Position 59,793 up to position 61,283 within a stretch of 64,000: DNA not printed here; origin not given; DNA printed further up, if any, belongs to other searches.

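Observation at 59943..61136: Dual-specificity-phosphatase-like domain fused to MazG and translationally coupled to mfd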

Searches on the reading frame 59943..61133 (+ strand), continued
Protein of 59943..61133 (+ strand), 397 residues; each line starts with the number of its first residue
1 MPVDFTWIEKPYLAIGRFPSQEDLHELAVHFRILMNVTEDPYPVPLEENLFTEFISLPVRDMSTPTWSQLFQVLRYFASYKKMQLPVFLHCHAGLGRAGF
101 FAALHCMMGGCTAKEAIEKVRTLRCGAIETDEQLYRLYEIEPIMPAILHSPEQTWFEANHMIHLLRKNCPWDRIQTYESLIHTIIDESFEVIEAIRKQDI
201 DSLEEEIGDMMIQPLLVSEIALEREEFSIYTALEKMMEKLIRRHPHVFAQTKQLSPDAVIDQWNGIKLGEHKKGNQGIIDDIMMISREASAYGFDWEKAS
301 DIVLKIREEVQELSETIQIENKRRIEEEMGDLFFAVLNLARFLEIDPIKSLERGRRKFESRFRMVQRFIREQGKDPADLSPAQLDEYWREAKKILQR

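Call 39: find_encoding_contigs(protein=P0150, flank=8000, max_places=2)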
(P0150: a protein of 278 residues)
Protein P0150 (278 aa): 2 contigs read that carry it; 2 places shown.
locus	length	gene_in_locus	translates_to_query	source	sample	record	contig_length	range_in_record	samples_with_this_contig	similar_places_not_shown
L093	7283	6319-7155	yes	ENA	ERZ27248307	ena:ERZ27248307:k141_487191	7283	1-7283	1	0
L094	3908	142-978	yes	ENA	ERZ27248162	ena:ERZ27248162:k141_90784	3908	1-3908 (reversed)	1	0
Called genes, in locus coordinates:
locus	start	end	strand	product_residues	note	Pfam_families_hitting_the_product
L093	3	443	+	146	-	?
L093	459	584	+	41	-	-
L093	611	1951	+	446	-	PF01547:SBP_bac_1, PF13416:SBP_bac_8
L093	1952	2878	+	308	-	PF00528:BPD_transp_1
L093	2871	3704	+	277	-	PF00528:BPD_transp_1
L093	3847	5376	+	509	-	PF00860:Xan_ur_permease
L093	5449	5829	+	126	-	-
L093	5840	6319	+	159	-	-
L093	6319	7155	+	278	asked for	PF03162:Y_phosphatase2, PF22784:PTP-SAK, PF14566:PTPlike_phytase (weak), PF00102:Y_phosphatase, PF00782:DSPc, PF22741:PTP-NADK, PF22785:Tc-R-P, PF03819:MazG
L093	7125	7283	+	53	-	?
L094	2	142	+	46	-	?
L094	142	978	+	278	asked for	PF03162:Y_phosphatase2, PF22784:PTP-SAK, PF14566:PTPlike_phytase (weak), PF00102:Y_phosphatase, PF00782:DSPc, PF22741:PTP-NADK, PF22785:Tc-R-P, PF03819:MazG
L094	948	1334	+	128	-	PF03819:MazG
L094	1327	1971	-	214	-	PF01351:RNase_HII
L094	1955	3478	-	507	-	PF00221:Lyase_aromatic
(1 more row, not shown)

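Call 41: search_protein_families(library=pfam, proteins=[P0156, P0163, P0176, P0177, P0198, P0200, P0207, P0224, P0186, P0231], max_evalue=0.001)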
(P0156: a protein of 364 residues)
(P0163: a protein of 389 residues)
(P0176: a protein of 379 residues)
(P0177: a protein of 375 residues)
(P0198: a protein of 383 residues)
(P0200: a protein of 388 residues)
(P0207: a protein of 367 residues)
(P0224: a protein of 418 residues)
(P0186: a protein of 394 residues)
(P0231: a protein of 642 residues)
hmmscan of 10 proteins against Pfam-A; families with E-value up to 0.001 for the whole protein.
P0156 (364 aa): 3 families
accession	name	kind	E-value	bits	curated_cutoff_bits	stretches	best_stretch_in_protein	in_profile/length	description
PF03819.22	MazG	-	8.9e-41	138.5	22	2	135-208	1-74/74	MazG nucleotide pyrophosphohydrolase domain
PF01503.22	PRA-PH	-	5.6e-10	39.9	21.3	1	246-320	3-80/86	Phosphoribosyl-ATP pyrophosphohydrolase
PF12643.12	MazG-like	-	7.4e-07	29.8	27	0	271-344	16-85/85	MazG-like family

P0163 (389 aa): 3 families
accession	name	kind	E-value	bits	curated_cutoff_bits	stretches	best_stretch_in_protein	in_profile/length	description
PF03819.22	MazG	-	5.4e-35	119.9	22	2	159-232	1-74/74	MazG nucleotide pyrophosphohydrolase domain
PF01503.22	PRA-PH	-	3.2e-07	31.1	21.3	0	155-198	20-64/86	Phosphoribosyl-ATP pyrophosphohydrolase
PF00590.25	TP_methylase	-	5.3e-05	23.7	27.8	1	13-113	107-212/212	Tetrapyrrole (Corrin/Porphyrin) Methylases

P0176 (379 aa): 4 families
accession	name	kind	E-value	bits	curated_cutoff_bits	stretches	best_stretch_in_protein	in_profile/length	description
PF03819.22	MazG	-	6e-40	135.8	22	2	149-222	1-74/74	MazG nucleotide pyrophosphohydrolase domain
PF00590.25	TP_methylase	-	1.9e-14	54.5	27.8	1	3-129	1-126/212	Tetrapyrrole (Corrin/Porphyrin) Methylases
PF01503.22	PRA-PH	-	8e-10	39.4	21.3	1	266-332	10-78/86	Phosphoribosyl-ATP pyrophosphohydrolase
PF12643.12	MazG-like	-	4.1e-07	30.6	27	1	287-352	15-79/85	MazG-like family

P0177 (375 aa): 2 families
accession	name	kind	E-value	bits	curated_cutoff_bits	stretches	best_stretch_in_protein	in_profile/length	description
PF03819.22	MazG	-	2.1e-36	124.5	22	2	143-216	1-74/74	MazG nucleotide pyrophosphohydrolase domain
PF01503.22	PRA-PH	-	1.5e-09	38.6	21.3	0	139-201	20-79/86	Phosphoribosyl-ATP pyrophosphohydrolase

P0198 (383 aa): 3 families
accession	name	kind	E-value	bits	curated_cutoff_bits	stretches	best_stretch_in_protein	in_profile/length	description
PF03819.22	MazG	-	6.4e-39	132.5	22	2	147-220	1-74/74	MazG nucleotide pyrophosphohydrolase domain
PF01503.22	PRA-PH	-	5.8e-09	36.7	21.3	1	139-184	16-62/86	Phosphoribosyl-ATP pyrophosphohydrolase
PF00590.25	TP_methylase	-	7.9e-08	32.9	27.8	1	4-116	2-114/212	Tetrapyrrole (Corrin/Porphyrin) Methylases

P0200 (388 aa): 2 families
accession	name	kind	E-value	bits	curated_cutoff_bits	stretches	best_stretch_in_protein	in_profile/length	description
PF03819.22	MazG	-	7.9e-40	135.4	22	2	146-219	1-74/74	MazG nucleotide pyrophosphohydrolase domain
PF01503.22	PRA-PH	-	2.2e-09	38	21.3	0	125-184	2-63/86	Phosphoribosyl-ATP pyrophosphohydrolase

P0207 (367 aa): 2 families
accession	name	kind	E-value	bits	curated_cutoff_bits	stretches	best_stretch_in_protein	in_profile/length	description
PF03819.22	MazG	-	8.9e-36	122.5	22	2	133-206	1-74/74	MazG nucleotide pyrophosphohydrolase domain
PF01503.22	PRA-PH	-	6.8e-07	30.1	21.3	0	132-169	23-61/86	Phosphoribosyl-ATP pyrophosphohydrolase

P0224 (418 aa): 4 families
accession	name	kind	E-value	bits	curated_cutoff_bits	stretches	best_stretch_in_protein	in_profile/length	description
PF03819.22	MazG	-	6.7e-41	138.9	22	2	189-262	1-74/74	MazG nucleotide pyrophosphohydrolase domain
PF00293.34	NUDIX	-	6.1e-19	68.8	21.1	1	6-135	2-131/134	NUDIX domain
PF01503.22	PRA-PH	-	6.6e-08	33.3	21.3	0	326-372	31-77/86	Phosphoribosyl-ATP pyrophosphohydrolase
PF12643.12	MazG-like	-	7.9e-05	23.3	27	0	332-389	18-74/85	MazG-like family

P0186 (394 aa): 4 families
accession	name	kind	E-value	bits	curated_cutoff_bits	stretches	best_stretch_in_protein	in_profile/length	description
PF03819.22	MazG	-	1.8e-35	121.5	22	2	16-89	1-74/74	MazG nucleotide pyrophosphohydrolase domain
PF00293.34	NUDIX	-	1.1e-20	74.4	21.1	1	274-381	14-132/134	NUDIX domain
PF01503.22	PRA-PH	-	4.1e-14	53.2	21.3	2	143-201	20-80/86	Phosphoribosyl-ATP pyrophosphohydrolase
PF12643.12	MazG-like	-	8.7e-05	23.1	27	0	17-53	7-43/85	MazG-like family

P0231 (642 aa): 3 families
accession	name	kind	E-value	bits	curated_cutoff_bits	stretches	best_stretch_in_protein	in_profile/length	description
PF03819.22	MazG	-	7.5e-38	129.1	22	2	24-97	1-74/74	MazG nucleotide pyrophosphohydrolase domain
PF02518.31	HATPase_c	-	1.1e-25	90.7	26.4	1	524-640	2-110/111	Histidine kinase-, DNA gyrase B-, and HSP90-like ATPase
PF01503.22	PRA-PH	-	6.7e-10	39.7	21.3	1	2-60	2-61/86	Phosphoribosyl-ATP pyrophosphohydrolase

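Call 48: find_encoding_contigs(protein=P0147, flank=6000, max_places=3)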
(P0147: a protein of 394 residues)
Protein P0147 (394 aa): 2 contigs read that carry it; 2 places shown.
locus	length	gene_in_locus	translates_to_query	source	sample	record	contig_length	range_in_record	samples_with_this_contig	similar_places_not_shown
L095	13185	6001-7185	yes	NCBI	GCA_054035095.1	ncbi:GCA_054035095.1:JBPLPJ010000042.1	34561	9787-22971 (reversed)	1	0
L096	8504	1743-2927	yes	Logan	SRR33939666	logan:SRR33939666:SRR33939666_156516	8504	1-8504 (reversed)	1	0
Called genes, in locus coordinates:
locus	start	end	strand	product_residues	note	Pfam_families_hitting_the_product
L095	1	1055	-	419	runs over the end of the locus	PF10646:Germane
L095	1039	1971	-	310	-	PF01145:Band_7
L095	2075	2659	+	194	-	PF01195:Pept_tRNA_hydro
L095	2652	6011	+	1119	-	PF17757:UvrB_inter, PF02559:CarD_TRCF_RID, PF00270:DEAD, PF04851:ResIII, PF00271:Helicase_C, PF22590:Cas3-like_C_2 (weak), PF03461:TRCF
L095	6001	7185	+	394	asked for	PF00782:DSPc, PF22784:PTP-SAK, PF22785:Tc-R-P, PF12643:MazG-like (faint), PF01503:PRA-PH (faint), PF03819:MazG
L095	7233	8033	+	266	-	PF21948:LplA-B_cat, PF03099:BPL_LplA_LipB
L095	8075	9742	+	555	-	PF13624:SurA_N_3, PF13623:SurA_N_2, PF13145:Rotamase_2 (weak), PF13616:Rotamase_3, PF00639:Rotamase, PF13145:Rotamase_2, PF13616:Rotamase_3, PF00639:Rotamase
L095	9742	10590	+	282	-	PF13624:SurA_N_3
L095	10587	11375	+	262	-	-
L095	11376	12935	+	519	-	PF05960:DUF885 (faint)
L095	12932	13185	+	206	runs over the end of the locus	PF13189:Cytidylate_kin2 (weak), PF01712:dNK, PF02223:Thymidylate_kin (faint), PF13238:AAA_18 (weak)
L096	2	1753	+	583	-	?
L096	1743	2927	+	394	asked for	PF00782:DSPc, PF22784:PTP-SAK, PF22785:Tc-R-P, PF12643:MazG-like (faint), PF01503:PRA-PH (faint), PF03819:MazG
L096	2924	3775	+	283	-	PF21948:LplA-B_cat, PF03099:BPL_LplA_LipB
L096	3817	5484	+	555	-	PF13624:SurA_N_3, PF13623:SurA_N_2, PF13145:Rotamase_2 (weak), PF13616:Rotamase_3, PF00639:Rotamase, PF13145:Rotamase_2, PF13616:Rotamase_3, PF00639:Rotamase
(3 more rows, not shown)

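Call 49: find_encoding_contigs(protein=P0146, flank=6000, max_places=2)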
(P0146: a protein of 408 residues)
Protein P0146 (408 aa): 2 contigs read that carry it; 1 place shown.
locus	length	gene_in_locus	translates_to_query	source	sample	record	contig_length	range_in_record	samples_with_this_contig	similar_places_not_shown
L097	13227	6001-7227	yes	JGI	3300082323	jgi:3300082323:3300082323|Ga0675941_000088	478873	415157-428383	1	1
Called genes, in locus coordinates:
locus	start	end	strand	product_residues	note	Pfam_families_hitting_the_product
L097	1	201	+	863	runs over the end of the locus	PF00690:Cation_ATPase_N, PF00122:E1-E2_ATPase, PF00702:Hydrolase, PF13246:Cation_ATPase, PF00689:Cation_ATPase_C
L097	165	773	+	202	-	PF00625:Guanylate_kin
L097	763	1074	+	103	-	-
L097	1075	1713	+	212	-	PF02660:G3P_acyltransf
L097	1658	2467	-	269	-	PF01728:FtsJ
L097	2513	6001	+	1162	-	PF17757:UvrB_inter, PF02559:CarD_TRCF_RID, PF04851:ResIII, PF00270:DEAD, PF00271:Helicase_C, PF03461:TRCF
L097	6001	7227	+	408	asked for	PF00782:DSPc, PF22784:PTP-SAK, PF22785:Tc-R-P, PF22741:PTP-NADK, PF00102:Y_phosphatase (weak), PF01503:PRA-PH (faint), PF03819:MazG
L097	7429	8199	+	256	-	-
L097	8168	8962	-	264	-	PF00149:Metallophos (weak), PF13277:YmdB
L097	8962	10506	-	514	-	PF12072:RNase_Y_N, PF00013:KH_1 (weak), PF01966:HD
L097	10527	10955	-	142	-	PF21982:RecX_HTH1, PF02631:RecX_HTH2 (weak)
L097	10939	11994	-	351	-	PF00154:RecA_N, PF08423:Rad51, PF06745:ATPase, PF21096:RecA_C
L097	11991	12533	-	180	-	PF02834:LigT_PEase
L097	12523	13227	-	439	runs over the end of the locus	PF00919:UPF0004, PF04055:Radical_SAM, PF18693:TRAM_2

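Call 51: search_protein_families(library=ncbifam, proteins=[L081:13933-14679:+], max_evalue=0.001)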
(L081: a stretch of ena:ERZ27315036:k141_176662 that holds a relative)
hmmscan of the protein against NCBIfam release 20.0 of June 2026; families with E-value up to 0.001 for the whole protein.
L081:13933-14679:+ (249 aa): 15 families
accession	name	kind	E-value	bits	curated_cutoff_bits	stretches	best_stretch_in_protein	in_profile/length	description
TIGR01007.1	eps_fam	subfamily_domain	2.8e-52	177.2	108.05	1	34-234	1-202/204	polysaccharide biosynthesis tyrosine autokinase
TIGR03018.1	pepcterm_TyrKin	hypoth_equivalog_domain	3.8e-38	130.9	230.65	1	26-220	5-207/207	XrtA-associated tyrosine autokinase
TIGR03029.1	EpsG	equivalog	1.5e-36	126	313.8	1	27-220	78-273/274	chain length determinant protein tyrosine kinase EpsG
NF007350.0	PRK09841.1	equivalog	1.1e-34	119.6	1248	1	25-241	504-722/726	tyrosine-protein kinase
NF008568.0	PRK11519.1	equivalog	2.2e-32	112.1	1068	1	28-240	502-717/720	tyrosine-protein kinase Wzc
TIGR01005.1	eps_transp_fam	subfamily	2.3e-32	112.1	411.7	1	19-237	513-733/754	exopolysaccharide transport protein family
TIGR01969.1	minD_arch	subfamily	9.7e-10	38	201.75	1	55-222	3-170/251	cell division ATPase MinD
TIGR03371.1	cellulose_yhjQ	equivalog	3.1e-09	36.7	157.85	1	53-221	2-177/246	cellulose biosynthesis protein BcsQ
TIGR01968.1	minD_bact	equivalog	3.8e-08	33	212.9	1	54-169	3-119/261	septum site-determining protein MinD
NF041136.1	MrpORP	equivalog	7.7e-08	32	450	1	53-109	6-62/365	iron-sulfur cluster carrier protein MrpORP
NF041546.1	ParA_partition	equivalog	4.3e-06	26.4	180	1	60-90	7-37/203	ParA family partition ATPase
NF047398.1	AAA_KGGVGR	domain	0.00024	21.5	90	1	52-117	2-70/190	KGGVGR-motif variant AAA ATPase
NF008669.0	PRK11670.1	equivalog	0.00036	19.6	348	0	55-105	110-160/369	iron-sulfur cluster carrier protein ApbC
NF008079.0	PRK10818.1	equivalog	0.00044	19.6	508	1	55-92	5-42/270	septum site-determining protein MinD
NF053622.1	ATPseBagAMYCTU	equivalog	0.00089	18.8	400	0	54-92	8-46/325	ATPase BagA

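Call 62: find_encoding_contigs(protein=P0326, flank=9000, max_places=1)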
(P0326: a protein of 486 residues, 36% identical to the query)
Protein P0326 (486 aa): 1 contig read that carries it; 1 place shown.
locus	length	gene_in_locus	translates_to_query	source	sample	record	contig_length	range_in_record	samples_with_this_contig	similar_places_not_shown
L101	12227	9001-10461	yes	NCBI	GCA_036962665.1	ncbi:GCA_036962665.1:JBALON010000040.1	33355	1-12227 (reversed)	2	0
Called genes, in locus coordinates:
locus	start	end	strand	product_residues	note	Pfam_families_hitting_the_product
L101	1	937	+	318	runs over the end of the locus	PF13793:Pribosyltran_N, PF00156:Pribosyltran, PF14572:Pribosyl_synth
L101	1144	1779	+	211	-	PF01386:Ribosomal_L25p, PF14693:Ribosomal_TL5_C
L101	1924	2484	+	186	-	PF01195:Pept_tRNA_hydro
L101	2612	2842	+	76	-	PF10955:Fin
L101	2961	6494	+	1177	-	PF21132:MFD_D3 (faint), PF17757:UvrB_inter, PF02559:CarD_TRCF_RID, PF00270:DEAD, PF04851:ResIII, PF00271:Helicase_C, PF03461:TRCF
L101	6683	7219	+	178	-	PF04014:MazE_antitoxin, PF15714:SpoVT_C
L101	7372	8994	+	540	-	PF01943:Polysacc_synt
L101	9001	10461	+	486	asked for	PF00590:TP_methylase, PF03819:MazG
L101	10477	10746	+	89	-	PF01479:S4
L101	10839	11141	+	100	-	PF07873:YabP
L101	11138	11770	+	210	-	PF09578:Spore_YabQ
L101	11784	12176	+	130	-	PF04977:DivIC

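Call 63: search_protein_families(library=padloc, proteins=[window:59943-61133:+], max_evalue=0.01)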
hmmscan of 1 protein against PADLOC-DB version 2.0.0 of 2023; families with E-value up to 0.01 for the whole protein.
window:59943-61133:+ (397 aa): 1 family
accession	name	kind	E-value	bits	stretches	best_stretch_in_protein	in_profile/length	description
PDLC01784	Cas6b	-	0.0053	14.4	0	137-197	113-172/230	-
